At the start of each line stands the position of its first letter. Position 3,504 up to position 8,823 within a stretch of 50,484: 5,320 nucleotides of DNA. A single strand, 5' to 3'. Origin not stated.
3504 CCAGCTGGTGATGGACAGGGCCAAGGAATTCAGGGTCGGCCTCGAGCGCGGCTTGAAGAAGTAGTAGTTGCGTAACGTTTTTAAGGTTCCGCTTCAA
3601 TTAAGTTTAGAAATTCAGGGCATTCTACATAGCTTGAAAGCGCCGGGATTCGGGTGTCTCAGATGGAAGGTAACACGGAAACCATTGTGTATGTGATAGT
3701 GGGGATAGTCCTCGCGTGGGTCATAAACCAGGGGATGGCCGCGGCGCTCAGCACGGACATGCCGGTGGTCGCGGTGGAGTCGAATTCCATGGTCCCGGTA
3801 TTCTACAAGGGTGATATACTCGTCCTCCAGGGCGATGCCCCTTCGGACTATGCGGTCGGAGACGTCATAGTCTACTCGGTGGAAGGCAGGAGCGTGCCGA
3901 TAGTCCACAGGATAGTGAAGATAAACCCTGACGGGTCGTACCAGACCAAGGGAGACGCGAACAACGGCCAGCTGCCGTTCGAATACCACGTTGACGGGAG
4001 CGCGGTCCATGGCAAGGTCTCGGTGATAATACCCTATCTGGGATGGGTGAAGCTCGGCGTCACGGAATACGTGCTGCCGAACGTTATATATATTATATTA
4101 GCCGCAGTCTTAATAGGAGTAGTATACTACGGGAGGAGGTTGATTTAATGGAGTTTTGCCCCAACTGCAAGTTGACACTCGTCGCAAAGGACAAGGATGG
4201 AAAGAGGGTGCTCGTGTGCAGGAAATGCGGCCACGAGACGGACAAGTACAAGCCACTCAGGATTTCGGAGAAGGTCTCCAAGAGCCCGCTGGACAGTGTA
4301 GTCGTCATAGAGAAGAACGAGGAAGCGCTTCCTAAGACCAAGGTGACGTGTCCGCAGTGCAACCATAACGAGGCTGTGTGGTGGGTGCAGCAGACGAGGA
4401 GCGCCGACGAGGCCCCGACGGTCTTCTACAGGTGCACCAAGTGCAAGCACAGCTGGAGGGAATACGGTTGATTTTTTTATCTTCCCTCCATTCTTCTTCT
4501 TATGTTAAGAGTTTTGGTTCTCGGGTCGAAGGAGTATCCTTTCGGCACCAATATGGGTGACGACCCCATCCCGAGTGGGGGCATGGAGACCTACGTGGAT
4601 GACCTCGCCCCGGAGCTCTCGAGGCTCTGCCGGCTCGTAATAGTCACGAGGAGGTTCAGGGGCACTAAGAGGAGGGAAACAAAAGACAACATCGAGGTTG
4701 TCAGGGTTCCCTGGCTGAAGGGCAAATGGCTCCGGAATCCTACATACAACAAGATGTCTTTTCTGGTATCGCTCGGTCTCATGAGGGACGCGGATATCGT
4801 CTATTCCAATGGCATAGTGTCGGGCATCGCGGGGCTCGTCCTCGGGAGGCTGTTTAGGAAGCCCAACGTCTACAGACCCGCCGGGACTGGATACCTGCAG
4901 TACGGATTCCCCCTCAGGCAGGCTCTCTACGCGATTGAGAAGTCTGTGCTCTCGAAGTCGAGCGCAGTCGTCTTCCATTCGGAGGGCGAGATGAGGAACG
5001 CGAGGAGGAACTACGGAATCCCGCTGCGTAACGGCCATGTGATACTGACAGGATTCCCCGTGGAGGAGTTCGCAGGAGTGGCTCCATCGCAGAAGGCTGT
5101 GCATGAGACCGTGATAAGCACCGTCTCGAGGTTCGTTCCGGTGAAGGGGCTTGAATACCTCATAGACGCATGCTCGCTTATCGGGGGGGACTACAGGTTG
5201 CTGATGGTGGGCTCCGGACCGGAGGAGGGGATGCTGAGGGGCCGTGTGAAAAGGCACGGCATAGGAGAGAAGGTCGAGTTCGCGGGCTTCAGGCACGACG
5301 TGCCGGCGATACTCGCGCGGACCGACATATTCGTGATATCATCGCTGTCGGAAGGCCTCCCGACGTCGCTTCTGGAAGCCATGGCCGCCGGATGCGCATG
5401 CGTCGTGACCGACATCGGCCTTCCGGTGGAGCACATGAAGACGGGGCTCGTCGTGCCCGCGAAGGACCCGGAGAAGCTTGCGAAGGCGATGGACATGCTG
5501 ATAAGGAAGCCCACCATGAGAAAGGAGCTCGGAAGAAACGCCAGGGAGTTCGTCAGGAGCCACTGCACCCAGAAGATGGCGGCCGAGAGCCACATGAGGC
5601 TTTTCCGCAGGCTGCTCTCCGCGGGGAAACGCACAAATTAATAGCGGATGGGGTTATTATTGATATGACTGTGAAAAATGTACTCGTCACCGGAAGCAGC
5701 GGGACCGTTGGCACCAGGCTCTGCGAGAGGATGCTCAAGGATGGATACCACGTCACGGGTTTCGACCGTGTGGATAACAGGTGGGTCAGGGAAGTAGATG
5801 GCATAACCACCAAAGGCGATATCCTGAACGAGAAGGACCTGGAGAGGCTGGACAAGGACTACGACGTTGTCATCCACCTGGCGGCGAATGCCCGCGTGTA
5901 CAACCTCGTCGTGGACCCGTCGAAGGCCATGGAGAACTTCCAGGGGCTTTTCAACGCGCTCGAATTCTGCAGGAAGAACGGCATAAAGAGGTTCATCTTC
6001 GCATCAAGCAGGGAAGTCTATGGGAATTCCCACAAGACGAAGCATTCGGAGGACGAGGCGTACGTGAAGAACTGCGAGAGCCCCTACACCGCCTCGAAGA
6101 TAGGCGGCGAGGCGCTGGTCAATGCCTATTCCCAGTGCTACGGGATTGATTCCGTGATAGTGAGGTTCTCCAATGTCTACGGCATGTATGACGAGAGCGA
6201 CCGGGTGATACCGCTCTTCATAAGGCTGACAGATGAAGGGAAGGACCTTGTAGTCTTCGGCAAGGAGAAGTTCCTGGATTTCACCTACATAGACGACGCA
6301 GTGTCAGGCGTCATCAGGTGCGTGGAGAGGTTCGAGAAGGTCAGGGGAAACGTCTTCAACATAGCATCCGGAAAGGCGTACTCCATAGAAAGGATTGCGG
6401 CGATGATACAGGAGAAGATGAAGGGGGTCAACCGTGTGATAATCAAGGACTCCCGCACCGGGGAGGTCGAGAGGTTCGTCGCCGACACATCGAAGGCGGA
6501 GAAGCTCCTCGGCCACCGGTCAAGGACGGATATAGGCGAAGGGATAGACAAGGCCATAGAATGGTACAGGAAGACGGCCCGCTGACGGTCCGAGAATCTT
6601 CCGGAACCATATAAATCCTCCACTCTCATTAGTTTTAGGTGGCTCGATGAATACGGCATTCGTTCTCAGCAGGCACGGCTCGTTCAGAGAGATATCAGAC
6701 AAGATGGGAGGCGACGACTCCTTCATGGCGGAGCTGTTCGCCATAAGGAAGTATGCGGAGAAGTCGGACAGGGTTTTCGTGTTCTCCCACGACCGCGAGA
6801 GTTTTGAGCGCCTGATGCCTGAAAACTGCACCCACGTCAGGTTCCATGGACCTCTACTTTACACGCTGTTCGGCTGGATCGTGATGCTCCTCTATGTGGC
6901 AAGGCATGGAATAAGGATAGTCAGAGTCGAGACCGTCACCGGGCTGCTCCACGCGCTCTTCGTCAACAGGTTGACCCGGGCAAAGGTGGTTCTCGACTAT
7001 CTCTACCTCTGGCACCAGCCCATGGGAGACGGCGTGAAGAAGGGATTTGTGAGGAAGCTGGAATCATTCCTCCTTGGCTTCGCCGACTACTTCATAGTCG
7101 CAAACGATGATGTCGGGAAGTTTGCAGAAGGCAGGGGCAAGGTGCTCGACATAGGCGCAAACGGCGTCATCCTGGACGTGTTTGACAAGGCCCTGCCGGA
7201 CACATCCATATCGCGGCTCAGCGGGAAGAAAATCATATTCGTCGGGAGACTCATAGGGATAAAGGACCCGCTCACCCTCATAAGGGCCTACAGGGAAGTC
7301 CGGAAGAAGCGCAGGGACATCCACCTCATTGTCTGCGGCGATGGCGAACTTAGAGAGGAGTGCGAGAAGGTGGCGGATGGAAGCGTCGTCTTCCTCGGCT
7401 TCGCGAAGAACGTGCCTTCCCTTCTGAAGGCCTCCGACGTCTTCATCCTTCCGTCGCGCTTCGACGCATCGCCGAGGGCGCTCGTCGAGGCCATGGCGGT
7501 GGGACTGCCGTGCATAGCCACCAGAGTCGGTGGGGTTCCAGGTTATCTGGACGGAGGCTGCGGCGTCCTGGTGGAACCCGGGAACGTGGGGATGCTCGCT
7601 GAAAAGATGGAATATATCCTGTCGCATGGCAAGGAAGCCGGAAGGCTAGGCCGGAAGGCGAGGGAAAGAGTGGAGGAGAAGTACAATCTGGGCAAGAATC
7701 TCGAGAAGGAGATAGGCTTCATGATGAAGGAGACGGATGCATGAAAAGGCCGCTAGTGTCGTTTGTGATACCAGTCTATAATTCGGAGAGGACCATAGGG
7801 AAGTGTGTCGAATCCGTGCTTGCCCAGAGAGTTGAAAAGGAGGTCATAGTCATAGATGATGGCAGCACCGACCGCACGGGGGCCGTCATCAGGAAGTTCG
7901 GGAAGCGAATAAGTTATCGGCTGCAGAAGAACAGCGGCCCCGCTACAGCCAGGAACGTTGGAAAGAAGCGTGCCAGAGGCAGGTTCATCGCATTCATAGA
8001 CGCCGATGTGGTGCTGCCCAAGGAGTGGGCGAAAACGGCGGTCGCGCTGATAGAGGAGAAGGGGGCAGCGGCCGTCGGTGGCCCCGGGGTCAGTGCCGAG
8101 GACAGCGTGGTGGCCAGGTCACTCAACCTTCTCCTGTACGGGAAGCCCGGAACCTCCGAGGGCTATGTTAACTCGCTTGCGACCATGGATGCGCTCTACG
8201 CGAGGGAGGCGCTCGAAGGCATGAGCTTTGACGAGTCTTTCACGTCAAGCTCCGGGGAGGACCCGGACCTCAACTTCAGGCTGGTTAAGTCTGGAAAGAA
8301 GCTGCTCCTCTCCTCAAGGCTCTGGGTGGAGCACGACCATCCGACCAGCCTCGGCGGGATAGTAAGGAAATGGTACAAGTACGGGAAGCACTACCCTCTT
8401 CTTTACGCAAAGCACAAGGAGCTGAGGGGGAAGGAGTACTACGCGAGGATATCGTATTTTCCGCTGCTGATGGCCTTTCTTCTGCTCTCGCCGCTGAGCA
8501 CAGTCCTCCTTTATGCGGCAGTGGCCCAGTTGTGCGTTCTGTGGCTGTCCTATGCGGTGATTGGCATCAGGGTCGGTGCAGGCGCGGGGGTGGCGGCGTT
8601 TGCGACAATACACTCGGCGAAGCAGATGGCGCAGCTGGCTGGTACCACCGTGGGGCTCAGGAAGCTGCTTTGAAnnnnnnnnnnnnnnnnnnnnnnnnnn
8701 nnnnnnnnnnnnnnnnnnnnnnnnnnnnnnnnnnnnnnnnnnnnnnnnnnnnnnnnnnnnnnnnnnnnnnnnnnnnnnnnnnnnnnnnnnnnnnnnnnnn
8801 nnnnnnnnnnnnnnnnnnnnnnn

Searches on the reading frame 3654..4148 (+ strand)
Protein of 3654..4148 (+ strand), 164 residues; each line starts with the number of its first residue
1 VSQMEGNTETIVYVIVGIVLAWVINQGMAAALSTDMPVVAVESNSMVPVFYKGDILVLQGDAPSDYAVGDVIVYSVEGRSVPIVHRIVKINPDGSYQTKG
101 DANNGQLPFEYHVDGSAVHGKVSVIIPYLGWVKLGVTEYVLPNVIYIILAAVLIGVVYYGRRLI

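Call 8: search_protein_families(library=pfam, proteins=[window:3654-4148:+], max_evalue=0.01)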
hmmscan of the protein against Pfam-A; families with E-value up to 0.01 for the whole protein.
window:3654-4148:+ (164 aa): 2 families
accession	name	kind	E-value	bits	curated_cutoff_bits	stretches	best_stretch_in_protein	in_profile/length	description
PF00717.28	Peptidase_S24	-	0.00024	21.3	23.3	1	34-91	33-85/116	Peptidase S24-like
PF23982.2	XM1_gp53_minor_capsid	-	0.00082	19.7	27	1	40-121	82-148/154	XM1 gp53 minor capsid protein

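Call 13: find_encoding_contigs(protein=window:3654-4145:+, flank=10000, max_places=5)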
Protein seq(164 aa) (164 aa): no gene with exactly this product is on record in the collection.

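Call 14: find_encoding_contigs(protein=window:3663-4145:+, flank=10000, max_places=5)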
Protein seq(161 aa) (161 aa): 3 contigs read that carry it; 3 places shown.
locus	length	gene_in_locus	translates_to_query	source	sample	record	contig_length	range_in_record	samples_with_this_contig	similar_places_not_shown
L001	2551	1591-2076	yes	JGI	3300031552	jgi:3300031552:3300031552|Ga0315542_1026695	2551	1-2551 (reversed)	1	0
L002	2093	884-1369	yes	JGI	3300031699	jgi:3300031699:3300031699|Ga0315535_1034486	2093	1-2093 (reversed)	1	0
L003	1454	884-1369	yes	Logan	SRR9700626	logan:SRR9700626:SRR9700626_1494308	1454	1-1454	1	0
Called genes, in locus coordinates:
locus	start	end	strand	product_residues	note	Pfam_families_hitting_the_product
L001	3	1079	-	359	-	?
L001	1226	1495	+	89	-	PF13656:RNA_pol_L_2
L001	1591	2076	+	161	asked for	-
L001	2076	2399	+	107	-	PF24042:DUF7351 (weak), PF01096:Zn_ribbon_TFIIS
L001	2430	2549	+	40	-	?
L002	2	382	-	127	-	?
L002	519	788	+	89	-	PF13656:RNA_pol_L_2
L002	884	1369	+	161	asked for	-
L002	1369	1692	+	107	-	PF24042:DUF7351 (weak), PF01096:Zn_ribbon_TFIIS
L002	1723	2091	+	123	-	?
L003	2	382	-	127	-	?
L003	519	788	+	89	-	PF13656:RNA_pol_L_2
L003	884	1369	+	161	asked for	-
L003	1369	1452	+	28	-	?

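Call 54: search_protein_families(library=ncbifam, proteins=[window:3663-4148:+], max_evalue=0.00001)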
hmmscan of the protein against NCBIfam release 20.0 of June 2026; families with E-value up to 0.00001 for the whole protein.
window:3663-4148:+ (161 aa): 2 families
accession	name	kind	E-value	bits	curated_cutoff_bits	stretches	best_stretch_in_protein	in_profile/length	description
TIGR02228.1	sigpep_I_arch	equivalog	1.7e-28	99.4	51.85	1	6-152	4-152/158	signal peptidase I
NF046067.1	SigPepSipWBacil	equivalog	1.5e-09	37.7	190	1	15-130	22-137/189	signal peptidase I SipW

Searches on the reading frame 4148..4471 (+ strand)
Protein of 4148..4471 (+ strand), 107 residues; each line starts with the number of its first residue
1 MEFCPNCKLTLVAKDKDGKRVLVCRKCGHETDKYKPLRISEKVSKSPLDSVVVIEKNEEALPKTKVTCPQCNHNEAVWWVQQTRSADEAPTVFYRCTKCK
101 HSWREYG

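Call 27: search_protein_families(library=pfam, proteins=[window:4148-4471:+], max_evalue=0.001)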
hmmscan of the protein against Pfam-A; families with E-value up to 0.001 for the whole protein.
window:4148-4471:+ (107 aa): 7 families
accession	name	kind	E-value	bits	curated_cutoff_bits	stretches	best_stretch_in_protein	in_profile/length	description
PF01096.23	Zn_ribbon_TFIIS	-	1.2e-19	70.2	21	1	67-104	2-39/39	Transcription factor S-II (TFIIS)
PF24042.1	DUF7351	-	7.6e-07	29.5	31.2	1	4-104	4-105/177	Domain of unknown function (DUF7351)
PF07282.18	Cas12f1-like_TNB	-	3.5e-05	24.3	26.3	0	4-32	31-51/60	Cas12f1-like, TNB domain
PF02150.21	Zn_ribbon_RPB9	-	8.2e-05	22.8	25.2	1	1-30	1-30/36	RNA polymerases M/15 Kd subunit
PF01485.27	IBR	-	0.00015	22.2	24.3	0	2-31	19-51/65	IBR domain, a half RING-finger domain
PF09723.15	Zn_ribbon_8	-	0.00024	21.5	34.4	0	23-35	7-19/41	Zinc ribbon domain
PF22191.2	IBR_1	-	0.0006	20.1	27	0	4-30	6-30/47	IBR domain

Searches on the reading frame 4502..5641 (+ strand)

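Call 27: search_protein_families(library=pfam, proteins=[window:4502-5641:+], max_evalue=0.001)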
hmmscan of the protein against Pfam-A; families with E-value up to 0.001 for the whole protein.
window:4502-5641:+ (379 aa): 5 families
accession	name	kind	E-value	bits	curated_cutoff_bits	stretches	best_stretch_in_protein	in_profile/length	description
PF00534.26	Glycos_transf_1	-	5.4e-35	120.9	26.4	1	198-349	11-171/172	Glycosyl transferases group 1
PF13692.12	Glyco_trans_1_4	-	6.6e-33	114.4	27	1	203-335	2-141/142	Glycosyl transferases group 1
PF13579.12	Glyco_trans_4_4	-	2.3e-16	61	29.7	1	26-181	1-155/158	Glycosyl transferase 4-like domain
PF13439.12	Glyco_transf_4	-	6.6e-15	56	28.5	1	26-188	2-169/170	Glycosyltransferase Family 4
PF13524.12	Glyco_trans_1_2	-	3e-07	30.9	25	1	263-356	34-134/144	Glycosyl transferase-like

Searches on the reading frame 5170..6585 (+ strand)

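Call 8: search_protein_families(library=pfam, proteins=[window:5170-6585:+], max_evalue=0.01)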
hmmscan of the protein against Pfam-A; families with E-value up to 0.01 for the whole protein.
window:5170-6585:+ (471 aa): 9 families
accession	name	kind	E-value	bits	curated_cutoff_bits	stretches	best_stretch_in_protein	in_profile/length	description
PF01370.27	Epimerase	-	1.4e-49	169.2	20.9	1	171-399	1-240/240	NAD dependent epimerase/dehydratase family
PF16363.11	GDP_Man_Dehyd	-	6.5e-41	141.3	27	1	172-461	1-331/332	GDP-mannose 4,6 dehydratase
PF01073.25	3Beta_HSD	-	2.6e-21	76.3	22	1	172-383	1-227/280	3-beta hydroxysteroid dehydrogenase/isomerase family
PF04321.23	RmlD_sub_bind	-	3.3e-16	59.6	27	1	170-418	2-232/287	RmlD substrate binding domain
PF07993.18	NAD_binding_4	-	4.7e-14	52.6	20.1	1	219-343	77-219/258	Male sterility protein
PF02719.21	Polysacc_synt_2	-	1.8e-13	50.8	20.2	1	171-418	1-248/293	Polysaccharide biosynthesis protein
PF13460.12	NAD_binding_10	-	9.6e-11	42.3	27.2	1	175-333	1-143/184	NAD(P)H-binding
PF00106.31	adh_short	-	1.7e-05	24.9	26.6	1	169-209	1-41/195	short chain dehydrogenase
PF01113.26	DapB_N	-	0.0051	17.3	25.6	0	170-246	2-83/124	Dihydrodipicolinate reductase, N-terminus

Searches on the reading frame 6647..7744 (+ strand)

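Call 8: search_protein_families(library=pfam, proteins=[window:6647-7744:+], max_evalue=0.01)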
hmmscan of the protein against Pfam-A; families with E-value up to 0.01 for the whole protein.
window:6647-7744:+ (365 aa): 4 families
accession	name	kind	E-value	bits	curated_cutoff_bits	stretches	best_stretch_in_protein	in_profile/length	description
PF13692.12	Glyco_trans_1_4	-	4.9e-32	111.6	27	1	194-326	2-141/142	Glycosyl transferases group 1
PF00534.26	Glycos_transf_1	-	8.1e-32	110.5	26.4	1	193-341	15-172/172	Glycosyl transferases group 1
PF13524.12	Glyco_trans_1_2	-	5.1e-07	30.2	25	1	252-351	34-138/144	Glycosyl transferase-like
PF20706.3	GT4-conflict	-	8.5e-06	25.4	26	1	190-302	194-321/385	Family 4 Glycosyltransferase in conflict systems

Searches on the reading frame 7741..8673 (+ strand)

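Call 8: search_protein_families(library=pfam, proteins=[window:7741-8673:+], max_evalue=0.01)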
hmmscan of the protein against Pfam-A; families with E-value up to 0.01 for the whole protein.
window:7741-8673:+ (310 aa): 4 families
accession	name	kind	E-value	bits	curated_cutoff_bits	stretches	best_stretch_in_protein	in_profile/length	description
PF00535.33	Glycos_transf_2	-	4.6e-32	111.7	23.3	1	7-129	1-128/168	Glycosyl transferase family 2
PF13641.12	Glyco_tranf_2_3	-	8.2e-14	52.6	27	1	6-209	3-222/230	Glycosyltransferase like family 2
PF10111.15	Glyco_tranf_2_2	-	1.2e-11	45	27.3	1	7-92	1-94/276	Glycosyltransferase like family 2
PF13632.12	Glyco_trans_2_3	-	1.8e-10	41.4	27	1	83-269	2-189/198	Glycosyl transferase family group 2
